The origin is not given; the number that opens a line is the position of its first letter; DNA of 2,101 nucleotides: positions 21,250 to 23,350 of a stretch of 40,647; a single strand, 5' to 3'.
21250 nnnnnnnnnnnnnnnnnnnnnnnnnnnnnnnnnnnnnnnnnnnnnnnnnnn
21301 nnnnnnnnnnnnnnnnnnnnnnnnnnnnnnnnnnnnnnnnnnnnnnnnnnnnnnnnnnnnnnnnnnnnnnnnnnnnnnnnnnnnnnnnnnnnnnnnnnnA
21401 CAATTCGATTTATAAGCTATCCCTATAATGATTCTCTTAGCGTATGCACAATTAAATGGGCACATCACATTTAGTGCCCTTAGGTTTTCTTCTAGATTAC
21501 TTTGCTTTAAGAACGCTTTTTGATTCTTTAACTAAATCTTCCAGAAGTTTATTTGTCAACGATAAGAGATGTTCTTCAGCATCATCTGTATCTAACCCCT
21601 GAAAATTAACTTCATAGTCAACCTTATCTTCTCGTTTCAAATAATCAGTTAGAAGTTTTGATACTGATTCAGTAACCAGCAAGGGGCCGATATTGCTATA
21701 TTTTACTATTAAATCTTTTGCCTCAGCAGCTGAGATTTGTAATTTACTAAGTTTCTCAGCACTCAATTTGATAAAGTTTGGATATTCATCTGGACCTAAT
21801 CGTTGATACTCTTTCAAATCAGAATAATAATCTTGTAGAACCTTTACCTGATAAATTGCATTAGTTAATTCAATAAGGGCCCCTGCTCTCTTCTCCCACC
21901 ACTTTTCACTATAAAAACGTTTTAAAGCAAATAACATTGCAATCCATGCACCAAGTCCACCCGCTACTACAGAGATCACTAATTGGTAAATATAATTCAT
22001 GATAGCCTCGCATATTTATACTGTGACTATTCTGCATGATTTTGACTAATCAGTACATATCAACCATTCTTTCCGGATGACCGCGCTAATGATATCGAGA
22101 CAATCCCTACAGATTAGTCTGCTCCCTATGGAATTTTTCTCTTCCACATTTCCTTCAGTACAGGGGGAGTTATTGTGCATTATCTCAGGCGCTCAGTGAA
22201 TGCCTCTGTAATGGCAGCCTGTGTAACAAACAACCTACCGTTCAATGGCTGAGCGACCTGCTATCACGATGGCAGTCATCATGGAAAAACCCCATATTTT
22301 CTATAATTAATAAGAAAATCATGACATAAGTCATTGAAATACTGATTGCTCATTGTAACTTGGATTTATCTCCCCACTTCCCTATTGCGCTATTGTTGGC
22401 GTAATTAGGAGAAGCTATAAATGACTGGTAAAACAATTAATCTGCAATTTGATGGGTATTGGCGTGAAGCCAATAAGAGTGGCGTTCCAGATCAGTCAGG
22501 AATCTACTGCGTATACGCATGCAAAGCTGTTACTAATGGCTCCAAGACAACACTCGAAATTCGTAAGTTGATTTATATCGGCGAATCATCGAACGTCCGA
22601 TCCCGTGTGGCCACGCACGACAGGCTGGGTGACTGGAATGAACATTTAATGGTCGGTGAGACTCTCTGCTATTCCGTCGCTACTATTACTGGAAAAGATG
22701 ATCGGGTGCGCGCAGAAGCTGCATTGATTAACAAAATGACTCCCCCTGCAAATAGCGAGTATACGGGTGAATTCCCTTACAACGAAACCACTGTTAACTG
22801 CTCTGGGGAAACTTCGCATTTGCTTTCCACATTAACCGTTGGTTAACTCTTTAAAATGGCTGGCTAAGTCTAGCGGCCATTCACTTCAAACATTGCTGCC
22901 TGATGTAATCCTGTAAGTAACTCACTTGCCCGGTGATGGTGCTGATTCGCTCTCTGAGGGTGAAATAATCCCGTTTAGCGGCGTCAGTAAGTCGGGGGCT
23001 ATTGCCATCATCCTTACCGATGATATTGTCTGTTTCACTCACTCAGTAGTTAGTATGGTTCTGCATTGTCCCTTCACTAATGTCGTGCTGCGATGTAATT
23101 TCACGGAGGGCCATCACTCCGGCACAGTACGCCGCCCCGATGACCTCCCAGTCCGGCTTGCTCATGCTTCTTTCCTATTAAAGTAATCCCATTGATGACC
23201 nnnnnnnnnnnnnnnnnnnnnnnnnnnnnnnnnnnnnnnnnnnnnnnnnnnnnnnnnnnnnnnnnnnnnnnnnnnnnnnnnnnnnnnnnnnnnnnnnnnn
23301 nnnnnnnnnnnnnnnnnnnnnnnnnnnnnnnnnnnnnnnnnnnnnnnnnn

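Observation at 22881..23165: Recombination scar: second Rz 3' end fused behind a 40-aa HTH-like ORF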

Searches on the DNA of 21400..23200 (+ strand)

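Call 5: search_dna_similar(query=window:22850-23200:+, collection=phages, mode=distant, max_rows=40)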
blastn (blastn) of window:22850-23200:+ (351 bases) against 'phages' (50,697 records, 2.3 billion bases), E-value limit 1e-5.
Records with a match: 425; places in all: 425; records where one place covers at least 80% of the query: 0.
Best place of each record, by identity: 95-99% 3; 90-95% 91; 80-90% 328; 60-80% 3.
By first word of the organism name: Escherichia 164; Stx2a-converting 123; Stx1a-converting 36; Enterobacteria 21; Stx2-converting 15; Stx2c-converting 15; Klebsiella 11; Salmonella 8; Stx 6; Stx1 4; and 13 more.
By host as written in the record: - 226; Escherichia coli 43; Escherichia sp. 10; Escherichia coli str. K-12 substr. MG1655 8; Escherichia coli ECOR13 7; Escherichia coli C 7; Escherichia coli K514 (EHEC) 7; Klebsiella pneumoniae 5; and 85 more.
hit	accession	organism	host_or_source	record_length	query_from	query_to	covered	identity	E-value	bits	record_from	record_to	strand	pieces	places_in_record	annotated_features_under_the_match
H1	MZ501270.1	Pantoea phage AH07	Pantoea sp.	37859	31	164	38%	75.9%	2e-16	92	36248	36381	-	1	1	55: Rz-like lysis protein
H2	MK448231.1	Klebsiella phage ST101-KPC2phi6.1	Klebsiella pneumoniae ST101-KPC2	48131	222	327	30%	84.9%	4e-25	120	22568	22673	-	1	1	hypothetical protein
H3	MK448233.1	Klebsiella phage ST11-VIM1phi8.1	Klebsiella pneumoniae ST11-VIM1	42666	222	327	30%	84.3%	3e-21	108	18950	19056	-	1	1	hypothetical protein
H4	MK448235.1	Klebsiella phage ST512-KPC3phi13.1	Klebsiella pneumoniae ST512-KPC3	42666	222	327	30%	84.3%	3e-21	108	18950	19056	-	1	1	hypothetical protein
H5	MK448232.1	Klebsiella phage ST147-VIM1phi7.2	Klebsiella pneumoniae ST147-VIM1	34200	53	151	28%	89.9%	2e-29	134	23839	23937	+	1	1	lysis protein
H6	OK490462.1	Klebsiella phage Kp4882-3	Klebsiella pneumoniae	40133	53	151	28%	89.9%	2e-29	134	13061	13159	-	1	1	record has no annotation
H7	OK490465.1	Klebsiella phage Kp4884-3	Klebsiella pneumoniae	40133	53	151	28%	89.9%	2e-29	134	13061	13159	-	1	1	record has no annotation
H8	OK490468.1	Klebsiella phage Kp4885-3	Klebsiella pneumoniae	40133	53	151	28%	89.9%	2e-29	134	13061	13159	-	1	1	record has no annotation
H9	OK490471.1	Klebsiella phage Kp4886-3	Klebsiella pneumoniae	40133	53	151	28%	89.9%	2e-29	134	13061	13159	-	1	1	record has no annotation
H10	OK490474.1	Klebsiella phage Kp4887-3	Klebsiella pneumoniae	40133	53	151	28%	89.9%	2e-29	134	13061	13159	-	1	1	record has no annotation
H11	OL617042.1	Flyfo siphovirus Tbat2_3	Pteropus tonganus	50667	42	151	31%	80.0%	4e-19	100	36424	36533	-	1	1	Rz lysis protein (x2) | protein of unknown function DUF5971 | lysis protein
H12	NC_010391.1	Salmonella phage Fels-1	Salmonella typhimurium LT2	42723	32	150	34%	73.6%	7e-10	70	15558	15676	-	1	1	Lambda Rz-like phage lysis protein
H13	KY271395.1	Klebsiella phage 2b LV-2017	Klebsiella pneumoniae KH43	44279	222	316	27%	84.2%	3e-20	104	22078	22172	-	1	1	terminase small subunit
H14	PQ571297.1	Klebsiella phage KO-TP1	Klebsiella oxytoca BBCO_XO_1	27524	222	316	27%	82.1%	2e-17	96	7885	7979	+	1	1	terminase small subunit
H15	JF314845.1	Cronobacter phage ES2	Cronobacter sakazakii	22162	42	136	27%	78.9%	1e-13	82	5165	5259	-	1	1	none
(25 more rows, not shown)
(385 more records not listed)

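Call 9: get_annotated_region(hit=H2, flank=3000)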
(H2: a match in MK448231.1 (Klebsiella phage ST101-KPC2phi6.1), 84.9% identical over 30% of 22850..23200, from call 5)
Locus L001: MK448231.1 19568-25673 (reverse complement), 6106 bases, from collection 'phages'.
description: Klebsiella phage ST101-KPC2phi6.1, complete genome.
organism: Klebsiella phage ST101-KPC2phi6.1 (NCBI taxid 2555909)
taxonomy: Viruses; Duplodnaviria; Heunggongvirae; Uroviricota; Caudoviricetes
host: Klebsiella pneumoniae ST101-KPC2; source: -; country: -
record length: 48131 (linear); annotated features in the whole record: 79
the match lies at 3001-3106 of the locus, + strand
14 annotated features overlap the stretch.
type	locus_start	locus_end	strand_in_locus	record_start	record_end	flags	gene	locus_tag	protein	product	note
CDS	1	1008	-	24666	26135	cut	-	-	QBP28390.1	hypothetical protein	Hypothetical protein, DUF1073 domain-containing protein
CDS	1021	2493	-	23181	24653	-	-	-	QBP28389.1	terminase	-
CDS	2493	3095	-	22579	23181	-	-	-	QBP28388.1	hypothetical protein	-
CDS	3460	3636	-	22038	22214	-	-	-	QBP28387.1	hypothetical protein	Hypothetical protein - Rz1 lytic protein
CDS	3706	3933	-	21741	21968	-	-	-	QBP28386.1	hypothetical protein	-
CDS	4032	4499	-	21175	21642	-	-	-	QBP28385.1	lysis protein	-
CDS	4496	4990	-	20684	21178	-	-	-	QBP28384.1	lysozyme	-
CDS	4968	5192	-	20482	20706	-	-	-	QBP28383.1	holin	-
CDS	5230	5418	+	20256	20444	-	-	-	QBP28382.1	hypothetical protein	-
tRNA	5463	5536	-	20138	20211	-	-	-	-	tRNA-Arg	-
tRNA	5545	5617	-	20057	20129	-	-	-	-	tRNA-Thr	-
tRNA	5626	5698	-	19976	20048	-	-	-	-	tRNA-Phe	-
tRNA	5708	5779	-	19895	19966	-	-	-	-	tRNA-Asn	-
CDS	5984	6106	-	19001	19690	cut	-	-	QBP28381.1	antiterminator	-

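Call 10: get_annotated_region(hit=H5, flank=3000)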
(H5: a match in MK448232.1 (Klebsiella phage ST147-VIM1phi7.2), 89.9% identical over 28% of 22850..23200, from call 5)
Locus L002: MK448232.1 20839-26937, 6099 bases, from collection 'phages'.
description: Klebsiella phage ST147-VIM1phi7.2, complete genome.
organism: Klebsiella phage ST147-VIM1phi7.2 (NCBI taxid 2555912)
taxonomy: Viruses; Duplodnaviria; Heunggongvirae; Uroviricota; Caudoviricetes
host: Klebsiella pneumoniae ST147-VIM1; source: -; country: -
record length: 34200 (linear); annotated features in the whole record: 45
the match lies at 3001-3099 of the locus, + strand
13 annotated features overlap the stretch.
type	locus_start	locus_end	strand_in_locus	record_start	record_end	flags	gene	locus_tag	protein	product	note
CDS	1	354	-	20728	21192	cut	-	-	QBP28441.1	terminase small subunit P27 family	-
CDS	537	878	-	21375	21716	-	-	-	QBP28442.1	HNH endonuclease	-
CDS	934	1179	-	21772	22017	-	-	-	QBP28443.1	hypothetical protein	hypothetical protein, DUF2560 family protein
CDS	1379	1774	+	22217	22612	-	-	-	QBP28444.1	hypothetical protein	-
CDS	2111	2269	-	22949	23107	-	-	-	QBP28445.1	rz1 lytic protein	-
CDS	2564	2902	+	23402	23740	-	-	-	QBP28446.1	hypothetical protein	-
CDS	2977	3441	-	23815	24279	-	-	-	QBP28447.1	lysis protein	-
CDS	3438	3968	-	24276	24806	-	-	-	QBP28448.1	lysozyme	-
CDS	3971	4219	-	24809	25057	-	-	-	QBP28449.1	lysis protein S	-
CDS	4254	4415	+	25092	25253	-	-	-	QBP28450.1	hypothetical protein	-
CDS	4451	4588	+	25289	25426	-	-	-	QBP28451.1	hypothetical protein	-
CDS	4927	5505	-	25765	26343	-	-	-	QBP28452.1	hypothetical protein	Hypothetical protein, DUF1133 family protein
CDS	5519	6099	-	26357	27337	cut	-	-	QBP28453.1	hypothetical protein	Hypothetical protein, DUF968 domain-containing protein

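Call 22: search_dna_similar(query=window:21400-22945:+, collection=ecoli_genomes, mode=near, max_rows=25)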
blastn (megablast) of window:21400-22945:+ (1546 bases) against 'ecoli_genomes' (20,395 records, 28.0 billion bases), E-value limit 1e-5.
No match.

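Call 23: search_dna_similar(query=window:21400-22945:+, collection=phages, mode=distant, max_rows=25)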
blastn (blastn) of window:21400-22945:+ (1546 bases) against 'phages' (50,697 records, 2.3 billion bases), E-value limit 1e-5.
No match.

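Call 69: search_dna_similar(query=L032:1-400:+, collection=ecoli_genomes, mode=distant, max_rows=60, rows=spread)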
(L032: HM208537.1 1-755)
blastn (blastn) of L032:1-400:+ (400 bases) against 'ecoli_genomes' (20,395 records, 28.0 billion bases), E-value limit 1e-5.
Records with a match: 219; places in all: 222; records where one place covers at least 80% of the query: 9.
Genomes with a match: 219 of 5426; with a place that covers at least 80% of the query: 9. Places per genome that has any: lowest 1, median 1, highest 2. On chromosomes: 222 places; on plasmids: 0.
Best place of each record, by identity: 95-99% 89; 90-95% 2; 80-90% 15; 60-80% 113.
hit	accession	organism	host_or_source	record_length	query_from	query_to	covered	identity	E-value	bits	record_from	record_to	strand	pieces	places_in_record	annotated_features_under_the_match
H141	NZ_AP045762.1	Escherichia coli strain 23CRST004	Homo sapiens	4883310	42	400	90%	96.4%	4e-165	590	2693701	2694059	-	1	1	hypothetical protein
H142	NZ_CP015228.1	Escherichia coli strain 09-00049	lettuce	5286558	35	400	92%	82.0%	3e-97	363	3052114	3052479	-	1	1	hypothetical protein (x2)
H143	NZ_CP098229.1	Escherichia coli strain XJ55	bovine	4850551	39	400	91%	82.0%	4e-96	361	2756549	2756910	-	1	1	hypothetical protein (x2)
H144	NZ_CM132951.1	Escherichia coli strain 44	Homo sapiens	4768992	51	167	29%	77.8%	2e-16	95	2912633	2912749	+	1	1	hypothetical protein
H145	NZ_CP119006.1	Escherichia coli strain CE0021a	Bos taurus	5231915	51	166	29%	77.8%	4e-14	88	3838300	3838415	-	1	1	hypothetical protein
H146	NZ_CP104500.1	Escherichia coli strain E9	Poultry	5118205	51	166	29%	77.8%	4e-14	88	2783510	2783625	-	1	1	hypothetical protein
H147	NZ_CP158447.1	Escherichia coli strain CS6L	Chicken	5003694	51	166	29%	77.8%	4e-14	88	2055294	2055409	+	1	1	hypothetical protein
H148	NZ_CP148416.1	Escherichia coli strain Z1323CEC0016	Chicken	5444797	51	166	29%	77.8%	4e-14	88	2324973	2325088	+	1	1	hypothetical protein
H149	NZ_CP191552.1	Escherichia coli strain CDE6306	patient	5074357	51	166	29%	77.8%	4e-14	88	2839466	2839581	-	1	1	hypothetical protein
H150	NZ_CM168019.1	Escherichia coli strain PEC148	Sus scrofa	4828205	51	166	29%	77.8%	4e-14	88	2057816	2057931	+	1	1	hypothetical protein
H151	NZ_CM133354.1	Escherichia coli strain DEF10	Mus musculus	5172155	51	166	29%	77.8%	4e-14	88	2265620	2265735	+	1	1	hypothetical protein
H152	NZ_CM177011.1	Escherichia coli strain VL40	Homo sapiens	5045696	51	166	29%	77.8%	4e-14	88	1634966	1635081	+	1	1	hypothetical protein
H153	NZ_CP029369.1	Escherichia coli strain WCHEC035148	Sewage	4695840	51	166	29%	76.9%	2e-12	83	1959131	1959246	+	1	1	none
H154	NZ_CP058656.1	Escherichia coli strain WCHEC035125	sewage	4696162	51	166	29%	76.9%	2e-12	83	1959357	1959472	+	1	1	none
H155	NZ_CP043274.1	Escherichia coli strain WCHEC035148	Homo sapiens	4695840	51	166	29%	76.9%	2e-12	83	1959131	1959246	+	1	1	none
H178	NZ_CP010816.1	Escherichia coli strain BL21 (TaKaRa)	NA(common laboratory strain)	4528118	51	90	10%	97.5%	3e-8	69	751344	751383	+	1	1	none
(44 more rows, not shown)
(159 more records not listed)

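Call 70: get_annotated_region(hit=H145, flank=3500)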
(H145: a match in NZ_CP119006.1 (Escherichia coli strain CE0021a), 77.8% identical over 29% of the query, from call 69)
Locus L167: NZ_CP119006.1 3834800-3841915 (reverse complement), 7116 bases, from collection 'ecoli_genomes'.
description: Escherichia coli strain CE0021a chromosome, complete genome
organism: Escherichia coli strain CE0021a (NCBI taxid 562)
replicon: chromosome; assembly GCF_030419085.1
host: Bos taurus; source: feces; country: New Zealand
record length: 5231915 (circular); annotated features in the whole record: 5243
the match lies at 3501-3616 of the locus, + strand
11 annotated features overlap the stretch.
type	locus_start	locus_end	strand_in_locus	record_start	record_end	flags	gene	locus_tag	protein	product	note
CDS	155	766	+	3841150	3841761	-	-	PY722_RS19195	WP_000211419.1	ORF6N domain-containing protein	-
CDS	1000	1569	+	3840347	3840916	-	-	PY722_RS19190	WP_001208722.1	hypothetical protein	-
CDS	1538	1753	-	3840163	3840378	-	-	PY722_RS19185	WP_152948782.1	hypothetical protein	-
CDS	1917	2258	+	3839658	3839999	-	-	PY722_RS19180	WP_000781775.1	phage holin, lambda family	-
CDS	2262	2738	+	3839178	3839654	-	-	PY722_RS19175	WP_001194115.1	glycoside hydrolase family 24 protein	-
CDS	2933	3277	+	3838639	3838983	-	lysC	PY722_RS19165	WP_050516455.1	Rz1-like lysis system protein LysC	-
CDS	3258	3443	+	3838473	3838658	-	-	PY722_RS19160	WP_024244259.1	hypothetical protein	-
CDS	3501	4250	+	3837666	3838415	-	-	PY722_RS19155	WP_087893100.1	hypothetical protein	-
CDS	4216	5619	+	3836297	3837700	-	-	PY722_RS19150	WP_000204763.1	PBSX family phage terminase large subunit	-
CDS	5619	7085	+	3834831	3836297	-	-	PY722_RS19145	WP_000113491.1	DUF1073 domain-containing protein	-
CDS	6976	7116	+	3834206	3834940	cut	-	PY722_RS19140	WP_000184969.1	phage head morphogenesis protein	-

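Call 71: get_annotated_region(hit=H178, flank=3500)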
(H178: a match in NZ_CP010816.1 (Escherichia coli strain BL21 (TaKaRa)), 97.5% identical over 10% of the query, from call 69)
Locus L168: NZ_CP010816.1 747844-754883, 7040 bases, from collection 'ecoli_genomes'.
description: Escherichia coli strain BL21 (TaKaRa) chromosome, complete genome
organism: Escherichia coli strain BL21 (TaKaRa) (NCBI taxid 562)
replicon: chromosome; assembly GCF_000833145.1
host: -; source: NA(common laboratory strain); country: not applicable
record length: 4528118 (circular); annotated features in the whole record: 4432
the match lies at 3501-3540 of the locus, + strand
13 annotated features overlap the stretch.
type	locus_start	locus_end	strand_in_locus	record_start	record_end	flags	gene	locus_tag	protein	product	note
CDS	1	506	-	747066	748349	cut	ybhC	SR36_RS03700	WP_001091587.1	putative acyl-CoA thioester hydrolase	-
CDS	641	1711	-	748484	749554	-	-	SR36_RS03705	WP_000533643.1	tyrosine-type recombinase/integrase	-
CDS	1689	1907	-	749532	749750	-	-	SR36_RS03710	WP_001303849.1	excisionase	-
CDS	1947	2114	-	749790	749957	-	-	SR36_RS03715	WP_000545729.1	hypothetical protein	-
CDS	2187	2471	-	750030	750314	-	-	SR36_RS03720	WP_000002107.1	ASCH domain-containing protein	-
CDS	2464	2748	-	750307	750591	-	-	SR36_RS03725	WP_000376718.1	DUF4752 family protein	-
CDS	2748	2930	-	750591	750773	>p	-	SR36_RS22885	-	DUF551 domain-containing protein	incomplete; partial in the middle of a contig; missing N-terminus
CDS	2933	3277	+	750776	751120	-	lysC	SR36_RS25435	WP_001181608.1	Rz1-like lysis system protein LysC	-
CDS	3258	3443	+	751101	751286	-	-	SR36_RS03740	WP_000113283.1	hypothetical protein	-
CDS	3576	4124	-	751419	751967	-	-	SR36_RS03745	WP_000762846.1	hypothetical protein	-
CDS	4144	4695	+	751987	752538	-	-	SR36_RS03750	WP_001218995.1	terminase small subunit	-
CDS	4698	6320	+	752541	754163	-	-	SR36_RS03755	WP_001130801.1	hypothetical protein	-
CDS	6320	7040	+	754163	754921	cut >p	-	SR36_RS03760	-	anti-CBASS protein Acb1 family protein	incomplete; partial in the middle of a contig; missing C-terminus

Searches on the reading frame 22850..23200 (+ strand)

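Call 73: search_protein_families(library=pfam, proteins=[L001:1021-2493:-, L001:2493-3095:-], max_evalue=0.01)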
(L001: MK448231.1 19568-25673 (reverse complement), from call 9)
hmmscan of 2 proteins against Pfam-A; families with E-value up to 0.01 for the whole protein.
L001:1021-2493:- (490 aa): 0 families

L001:2493-3095:- (200 aa): 2 families
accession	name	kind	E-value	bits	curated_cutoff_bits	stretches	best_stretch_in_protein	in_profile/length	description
PF08281.18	Sigma70_r4_2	-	0.00096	19.2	25.7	1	18-40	27-49/54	Sigma-70, region 4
PF04545.22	Sigma70_r4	-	0.0031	17.4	24.1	0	18-40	21-43/50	Sigma-70, region 4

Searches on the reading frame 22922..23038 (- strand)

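Call 13: search_protein_families(library=pfam, proteins=[window:22922-23038:-], max_evalue=0.1)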
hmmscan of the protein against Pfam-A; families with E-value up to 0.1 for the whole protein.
window:22922-23038:- (38 aa): 1 family
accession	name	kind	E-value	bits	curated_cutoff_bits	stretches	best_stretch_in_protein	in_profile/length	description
PF06085.16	Rz1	-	1.2e-05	25.4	27.9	1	10-31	20-41/41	Lipoprotein Rz1 precursor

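Call 14: search_protein_families(library=phrogs, proteins=[window:22922-23038:-], max_evalue=0.01)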
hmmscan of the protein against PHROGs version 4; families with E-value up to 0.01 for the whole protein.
window:22922-23038:- (38 aa): 1 family
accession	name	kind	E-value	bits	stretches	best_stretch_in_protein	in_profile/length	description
phrog_3198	-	lysis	1.2e-05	25.7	1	10-33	41-64/68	Rz-like spanin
